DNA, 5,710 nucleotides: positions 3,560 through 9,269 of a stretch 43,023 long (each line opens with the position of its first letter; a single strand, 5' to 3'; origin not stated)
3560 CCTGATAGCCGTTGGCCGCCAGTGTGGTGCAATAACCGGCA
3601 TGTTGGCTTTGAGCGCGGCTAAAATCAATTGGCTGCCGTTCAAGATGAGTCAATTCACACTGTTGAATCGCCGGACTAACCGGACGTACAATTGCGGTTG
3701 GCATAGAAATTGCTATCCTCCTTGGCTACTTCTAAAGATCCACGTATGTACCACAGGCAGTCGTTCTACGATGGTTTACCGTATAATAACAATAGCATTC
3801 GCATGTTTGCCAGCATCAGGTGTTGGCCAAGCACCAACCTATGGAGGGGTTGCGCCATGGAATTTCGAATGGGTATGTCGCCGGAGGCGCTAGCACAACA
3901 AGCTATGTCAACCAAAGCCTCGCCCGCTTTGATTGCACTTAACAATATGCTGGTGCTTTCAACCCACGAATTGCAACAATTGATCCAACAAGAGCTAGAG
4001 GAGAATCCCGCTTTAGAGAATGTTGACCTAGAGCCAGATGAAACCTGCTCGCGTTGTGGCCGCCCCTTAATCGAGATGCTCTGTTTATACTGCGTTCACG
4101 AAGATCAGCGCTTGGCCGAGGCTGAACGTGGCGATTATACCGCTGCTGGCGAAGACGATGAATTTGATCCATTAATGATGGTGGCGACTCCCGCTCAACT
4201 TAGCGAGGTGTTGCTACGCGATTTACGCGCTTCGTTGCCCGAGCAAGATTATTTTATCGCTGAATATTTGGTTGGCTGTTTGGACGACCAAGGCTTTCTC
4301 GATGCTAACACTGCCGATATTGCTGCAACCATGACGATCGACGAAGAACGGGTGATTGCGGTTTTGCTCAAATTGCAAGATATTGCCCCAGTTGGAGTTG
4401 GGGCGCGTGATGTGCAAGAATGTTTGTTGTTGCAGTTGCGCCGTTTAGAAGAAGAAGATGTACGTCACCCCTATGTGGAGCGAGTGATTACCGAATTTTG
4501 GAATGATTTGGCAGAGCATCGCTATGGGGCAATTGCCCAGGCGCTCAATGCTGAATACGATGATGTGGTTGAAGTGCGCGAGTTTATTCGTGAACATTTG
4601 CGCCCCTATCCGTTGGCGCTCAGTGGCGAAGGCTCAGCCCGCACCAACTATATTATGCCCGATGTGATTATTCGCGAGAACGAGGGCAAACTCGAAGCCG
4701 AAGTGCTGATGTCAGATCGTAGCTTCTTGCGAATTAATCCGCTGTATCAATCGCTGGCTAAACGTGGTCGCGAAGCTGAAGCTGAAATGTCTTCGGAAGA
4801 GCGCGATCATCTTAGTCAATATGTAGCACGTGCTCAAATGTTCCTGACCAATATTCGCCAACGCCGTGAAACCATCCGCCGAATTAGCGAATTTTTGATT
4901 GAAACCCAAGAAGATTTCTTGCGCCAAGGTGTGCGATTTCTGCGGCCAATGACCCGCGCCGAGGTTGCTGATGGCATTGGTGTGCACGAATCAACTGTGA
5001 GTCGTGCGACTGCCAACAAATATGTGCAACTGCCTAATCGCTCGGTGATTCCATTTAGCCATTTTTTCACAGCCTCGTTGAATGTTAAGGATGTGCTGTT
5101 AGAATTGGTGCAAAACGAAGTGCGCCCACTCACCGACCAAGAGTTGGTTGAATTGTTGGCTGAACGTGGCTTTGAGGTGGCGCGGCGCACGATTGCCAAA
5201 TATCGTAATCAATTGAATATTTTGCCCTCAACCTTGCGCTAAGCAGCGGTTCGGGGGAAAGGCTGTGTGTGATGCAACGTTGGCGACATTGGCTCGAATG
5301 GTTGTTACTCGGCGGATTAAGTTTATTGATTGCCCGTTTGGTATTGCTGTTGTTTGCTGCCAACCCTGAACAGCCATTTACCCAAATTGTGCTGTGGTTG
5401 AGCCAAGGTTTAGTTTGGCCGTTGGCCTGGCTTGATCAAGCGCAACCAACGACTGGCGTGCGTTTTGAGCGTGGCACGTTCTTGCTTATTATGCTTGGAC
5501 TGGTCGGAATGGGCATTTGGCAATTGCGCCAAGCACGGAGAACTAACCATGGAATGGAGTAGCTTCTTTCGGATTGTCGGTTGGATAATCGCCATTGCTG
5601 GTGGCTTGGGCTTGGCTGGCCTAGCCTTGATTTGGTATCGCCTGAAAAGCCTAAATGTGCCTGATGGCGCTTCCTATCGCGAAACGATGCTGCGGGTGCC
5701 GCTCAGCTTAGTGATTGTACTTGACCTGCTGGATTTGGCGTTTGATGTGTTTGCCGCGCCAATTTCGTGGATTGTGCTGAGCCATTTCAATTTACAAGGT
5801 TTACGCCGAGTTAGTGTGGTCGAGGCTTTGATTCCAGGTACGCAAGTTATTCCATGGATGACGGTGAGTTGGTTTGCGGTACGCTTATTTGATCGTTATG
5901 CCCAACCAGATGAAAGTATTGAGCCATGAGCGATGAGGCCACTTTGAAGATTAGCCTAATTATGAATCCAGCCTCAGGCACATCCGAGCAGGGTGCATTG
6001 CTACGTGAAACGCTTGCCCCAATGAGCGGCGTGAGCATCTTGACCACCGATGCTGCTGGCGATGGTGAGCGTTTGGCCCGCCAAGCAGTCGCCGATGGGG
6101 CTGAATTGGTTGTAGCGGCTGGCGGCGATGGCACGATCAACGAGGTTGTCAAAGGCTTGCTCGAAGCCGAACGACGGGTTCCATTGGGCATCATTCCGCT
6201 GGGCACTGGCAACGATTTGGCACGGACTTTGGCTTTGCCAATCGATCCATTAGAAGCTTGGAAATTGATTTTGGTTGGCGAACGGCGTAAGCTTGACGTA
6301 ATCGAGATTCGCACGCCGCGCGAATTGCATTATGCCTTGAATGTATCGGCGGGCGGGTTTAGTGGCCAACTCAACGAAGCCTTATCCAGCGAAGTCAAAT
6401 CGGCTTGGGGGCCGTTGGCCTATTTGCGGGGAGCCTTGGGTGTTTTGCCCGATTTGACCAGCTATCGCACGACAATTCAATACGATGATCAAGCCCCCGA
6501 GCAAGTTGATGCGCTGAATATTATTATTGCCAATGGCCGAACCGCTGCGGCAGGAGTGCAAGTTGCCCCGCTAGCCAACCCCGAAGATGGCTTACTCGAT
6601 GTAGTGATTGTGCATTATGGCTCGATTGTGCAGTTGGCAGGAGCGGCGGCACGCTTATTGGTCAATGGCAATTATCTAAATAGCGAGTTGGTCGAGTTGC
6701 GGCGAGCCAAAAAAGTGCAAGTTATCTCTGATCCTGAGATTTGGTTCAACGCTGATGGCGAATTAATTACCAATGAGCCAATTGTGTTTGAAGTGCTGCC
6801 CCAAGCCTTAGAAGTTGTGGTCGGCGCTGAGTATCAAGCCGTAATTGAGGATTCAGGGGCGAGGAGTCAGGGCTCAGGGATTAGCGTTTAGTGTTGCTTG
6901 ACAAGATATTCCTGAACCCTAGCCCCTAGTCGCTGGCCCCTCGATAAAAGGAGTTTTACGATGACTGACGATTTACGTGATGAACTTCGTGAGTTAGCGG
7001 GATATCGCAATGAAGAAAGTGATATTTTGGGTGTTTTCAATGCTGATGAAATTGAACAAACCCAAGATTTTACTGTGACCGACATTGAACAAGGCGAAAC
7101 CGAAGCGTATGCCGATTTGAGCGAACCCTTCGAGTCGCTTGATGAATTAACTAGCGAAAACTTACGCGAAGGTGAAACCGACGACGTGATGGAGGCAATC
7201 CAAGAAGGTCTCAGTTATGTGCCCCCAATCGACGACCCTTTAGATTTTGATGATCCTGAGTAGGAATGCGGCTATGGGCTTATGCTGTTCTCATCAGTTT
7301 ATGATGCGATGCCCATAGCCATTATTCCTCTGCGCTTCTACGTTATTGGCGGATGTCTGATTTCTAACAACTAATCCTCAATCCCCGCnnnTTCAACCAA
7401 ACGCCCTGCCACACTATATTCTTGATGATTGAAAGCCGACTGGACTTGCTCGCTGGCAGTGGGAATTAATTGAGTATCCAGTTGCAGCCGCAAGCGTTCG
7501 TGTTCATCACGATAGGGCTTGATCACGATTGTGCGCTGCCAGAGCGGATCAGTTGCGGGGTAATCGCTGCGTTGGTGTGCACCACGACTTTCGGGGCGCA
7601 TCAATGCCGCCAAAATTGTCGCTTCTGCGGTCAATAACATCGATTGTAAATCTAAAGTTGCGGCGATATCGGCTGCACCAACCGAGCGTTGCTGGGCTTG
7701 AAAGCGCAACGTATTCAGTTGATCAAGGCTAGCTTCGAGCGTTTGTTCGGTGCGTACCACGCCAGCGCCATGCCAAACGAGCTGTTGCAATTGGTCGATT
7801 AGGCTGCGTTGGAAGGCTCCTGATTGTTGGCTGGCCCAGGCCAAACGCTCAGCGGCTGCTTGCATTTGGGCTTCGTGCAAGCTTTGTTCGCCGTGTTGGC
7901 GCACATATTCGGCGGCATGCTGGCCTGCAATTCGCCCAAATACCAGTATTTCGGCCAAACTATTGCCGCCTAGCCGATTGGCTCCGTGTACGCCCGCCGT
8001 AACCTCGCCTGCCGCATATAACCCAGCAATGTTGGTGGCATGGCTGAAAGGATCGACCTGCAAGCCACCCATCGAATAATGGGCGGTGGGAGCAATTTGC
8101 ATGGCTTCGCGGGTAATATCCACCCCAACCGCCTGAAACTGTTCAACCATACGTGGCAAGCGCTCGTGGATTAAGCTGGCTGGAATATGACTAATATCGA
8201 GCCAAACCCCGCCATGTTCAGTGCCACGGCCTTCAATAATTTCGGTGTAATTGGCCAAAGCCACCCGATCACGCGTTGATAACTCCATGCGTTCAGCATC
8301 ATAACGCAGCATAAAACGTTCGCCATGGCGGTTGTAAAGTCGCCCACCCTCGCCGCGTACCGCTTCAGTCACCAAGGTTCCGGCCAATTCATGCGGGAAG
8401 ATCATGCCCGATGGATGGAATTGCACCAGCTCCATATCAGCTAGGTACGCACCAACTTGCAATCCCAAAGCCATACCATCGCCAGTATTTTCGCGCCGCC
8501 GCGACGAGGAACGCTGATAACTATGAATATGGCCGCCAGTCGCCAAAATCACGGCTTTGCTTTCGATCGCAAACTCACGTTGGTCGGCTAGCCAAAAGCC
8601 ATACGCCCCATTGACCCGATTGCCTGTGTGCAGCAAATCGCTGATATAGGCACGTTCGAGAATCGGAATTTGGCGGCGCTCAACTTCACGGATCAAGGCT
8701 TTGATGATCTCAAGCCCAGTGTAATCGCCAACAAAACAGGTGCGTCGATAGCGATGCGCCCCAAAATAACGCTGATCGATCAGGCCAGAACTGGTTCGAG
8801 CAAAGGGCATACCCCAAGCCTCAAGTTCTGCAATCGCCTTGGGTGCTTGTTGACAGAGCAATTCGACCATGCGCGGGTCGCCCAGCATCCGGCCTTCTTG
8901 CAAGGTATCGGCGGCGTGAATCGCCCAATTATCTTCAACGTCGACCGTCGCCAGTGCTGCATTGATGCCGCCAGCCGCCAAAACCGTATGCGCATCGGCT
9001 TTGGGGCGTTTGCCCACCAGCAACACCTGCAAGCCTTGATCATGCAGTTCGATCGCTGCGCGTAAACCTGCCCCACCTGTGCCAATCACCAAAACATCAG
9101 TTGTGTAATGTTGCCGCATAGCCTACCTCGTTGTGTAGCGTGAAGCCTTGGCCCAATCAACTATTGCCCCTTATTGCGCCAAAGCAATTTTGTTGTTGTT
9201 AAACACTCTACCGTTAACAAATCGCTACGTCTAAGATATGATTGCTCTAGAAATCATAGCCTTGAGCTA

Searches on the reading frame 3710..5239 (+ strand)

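Call 104: search_protein_families(library=pfam, proteins=[window:3710-5239:+], max_evalue=0.001)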
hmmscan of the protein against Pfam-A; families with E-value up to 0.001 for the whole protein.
window:3710-5239:+ (510 aa): 4 families
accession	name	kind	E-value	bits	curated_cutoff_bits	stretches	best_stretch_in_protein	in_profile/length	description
PF04963.19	Sigma54_CBD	-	2.4e-40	138.7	22.9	1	158-346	6-185/185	Sigma-54 factor, core binding domain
PF04552.19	Sigma54_DBD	-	4.9e-38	130.8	22.8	1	368-510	4-158/160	Sigma-54, DNA binding domain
PF00309.25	Sigma54_AID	-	4.2e-07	30.2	23.8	1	63-103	5-45/46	Sigma-54 factor, Activator interacting domain (AID)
PF13545.12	HTH_Crp_2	-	6.6e-06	26.4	27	1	391-433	2-42/70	Crp-like helix-turn-helix domain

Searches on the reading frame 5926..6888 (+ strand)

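Call 104: search_protein_families(library=pfam, proteins=[window:5926-6888:+], max_evalue=0.001)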
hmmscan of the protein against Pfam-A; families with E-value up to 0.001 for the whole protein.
window:5926-6888:+ (321 aa): 2 families
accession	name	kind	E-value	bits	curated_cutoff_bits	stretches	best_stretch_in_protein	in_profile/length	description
PF00781.29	DAGK_cat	-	1.2e-32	112.6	23.6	1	9-127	2-124/125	Diacylglycerol kinase catalytic domain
PF19279.4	YegS_C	-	5.9e-25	88.3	27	1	145-298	7-157/158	YegS C-terminal NAD kinase beta sandwich-like domain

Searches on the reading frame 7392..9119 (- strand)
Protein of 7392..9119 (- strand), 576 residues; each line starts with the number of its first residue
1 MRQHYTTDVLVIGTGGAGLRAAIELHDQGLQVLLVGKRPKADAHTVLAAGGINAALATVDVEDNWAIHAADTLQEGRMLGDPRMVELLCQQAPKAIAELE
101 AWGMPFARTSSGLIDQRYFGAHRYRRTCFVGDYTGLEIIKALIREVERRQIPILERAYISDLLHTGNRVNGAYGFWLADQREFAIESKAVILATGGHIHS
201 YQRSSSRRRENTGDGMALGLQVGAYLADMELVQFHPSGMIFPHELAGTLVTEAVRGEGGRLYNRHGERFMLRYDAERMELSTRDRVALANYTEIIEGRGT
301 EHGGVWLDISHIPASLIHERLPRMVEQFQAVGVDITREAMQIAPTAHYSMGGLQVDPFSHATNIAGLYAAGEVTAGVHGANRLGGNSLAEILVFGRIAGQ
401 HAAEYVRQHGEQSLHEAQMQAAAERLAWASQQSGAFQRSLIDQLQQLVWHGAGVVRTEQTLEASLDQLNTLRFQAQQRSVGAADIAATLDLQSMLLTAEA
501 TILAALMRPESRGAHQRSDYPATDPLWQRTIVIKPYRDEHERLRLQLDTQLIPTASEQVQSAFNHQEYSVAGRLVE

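Call 104: search_protein_families(library=pfam, proteins=[window:7392-9119:-], max_evalue=0.001)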
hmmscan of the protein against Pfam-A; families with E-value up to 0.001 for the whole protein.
window:7392-9119:- (576 aa): 8 families
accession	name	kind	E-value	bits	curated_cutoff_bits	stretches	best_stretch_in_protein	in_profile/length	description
PF00890.30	FAD_binding_2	-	5.1e-97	326.1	20.4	1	8-388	1-414/414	FAD binding domain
PF02910.25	Succ_DH_flav_C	-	5.9e-18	65.5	20.8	1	442-543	2-109/130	Fumarate reductase flavoprotein C-term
PF03486.20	HI0933_like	-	3.4e-11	43.5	50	2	129-400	102-243/244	HI0933-like protein Rossmann domain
PF07992.20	Pyr_redox_2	-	1.8e-09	37.9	26.1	1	8-196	2-109/291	Pyridine nucleotide-disulphide oxidoreductase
PF01266.30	DAO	-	9.3e-07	29.1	27.9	1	8-197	1-205/353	FAD dependent oxidoreductase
PF01494.25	FAD_binding_3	-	5.3e-06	26.3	22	1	7-54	2-47/349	FAD binding domain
PF01134.28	GIDA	-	0.00023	20.8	22.1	0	8-40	1-29/391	Glucose inhibited division protein A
PF12831.13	FAD_oxidored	-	0.00055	19.8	27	0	8-39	1-32/416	FAD dependent oxidoreductase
